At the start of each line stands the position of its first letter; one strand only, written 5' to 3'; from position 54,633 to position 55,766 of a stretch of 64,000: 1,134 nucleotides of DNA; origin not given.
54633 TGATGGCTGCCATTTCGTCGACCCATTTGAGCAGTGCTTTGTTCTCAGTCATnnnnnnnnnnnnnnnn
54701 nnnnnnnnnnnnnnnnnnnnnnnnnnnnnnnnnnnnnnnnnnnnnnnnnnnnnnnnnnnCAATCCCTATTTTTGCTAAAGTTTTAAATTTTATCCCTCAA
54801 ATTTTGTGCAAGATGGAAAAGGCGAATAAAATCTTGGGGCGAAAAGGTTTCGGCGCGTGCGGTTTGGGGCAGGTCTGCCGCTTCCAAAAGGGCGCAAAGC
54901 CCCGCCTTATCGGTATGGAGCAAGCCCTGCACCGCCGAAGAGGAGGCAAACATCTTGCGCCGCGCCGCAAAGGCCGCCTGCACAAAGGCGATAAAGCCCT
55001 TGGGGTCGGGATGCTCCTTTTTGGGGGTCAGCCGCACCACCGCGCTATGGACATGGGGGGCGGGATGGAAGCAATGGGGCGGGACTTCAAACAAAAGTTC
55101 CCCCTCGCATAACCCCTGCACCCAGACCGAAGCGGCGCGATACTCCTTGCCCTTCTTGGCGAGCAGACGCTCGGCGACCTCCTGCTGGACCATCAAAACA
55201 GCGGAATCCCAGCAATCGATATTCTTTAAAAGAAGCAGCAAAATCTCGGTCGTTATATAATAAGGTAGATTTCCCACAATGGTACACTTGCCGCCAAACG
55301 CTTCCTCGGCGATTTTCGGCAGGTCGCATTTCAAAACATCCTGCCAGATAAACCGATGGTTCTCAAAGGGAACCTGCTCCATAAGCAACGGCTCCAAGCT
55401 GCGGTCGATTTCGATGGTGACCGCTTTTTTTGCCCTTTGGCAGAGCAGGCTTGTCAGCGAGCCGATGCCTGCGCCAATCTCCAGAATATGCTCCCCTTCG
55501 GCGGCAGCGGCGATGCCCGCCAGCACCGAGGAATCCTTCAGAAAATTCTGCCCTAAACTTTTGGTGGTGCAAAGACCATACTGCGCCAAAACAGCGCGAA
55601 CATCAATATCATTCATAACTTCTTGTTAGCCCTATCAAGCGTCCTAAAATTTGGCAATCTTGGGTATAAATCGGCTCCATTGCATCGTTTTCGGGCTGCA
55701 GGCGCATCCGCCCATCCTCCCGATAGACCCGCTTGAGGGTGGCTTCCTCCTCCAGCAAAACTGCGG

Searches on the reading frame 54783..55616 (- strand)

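Call 9: search_protein_families(library=pfam, proteins=[window:54783-55616:-], max_evalue=0.01)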
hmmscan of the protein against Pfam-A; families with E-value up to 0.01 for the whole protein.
window:54783-55616:- (277 aa): 1 family
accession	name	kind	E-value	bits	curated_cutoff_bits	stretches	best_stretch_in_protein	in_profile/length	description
PF00398.26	RrnaAD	-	9.2e-47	159.8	24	1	19-225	6-221/263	Ribosomal RNA adenine dimethylase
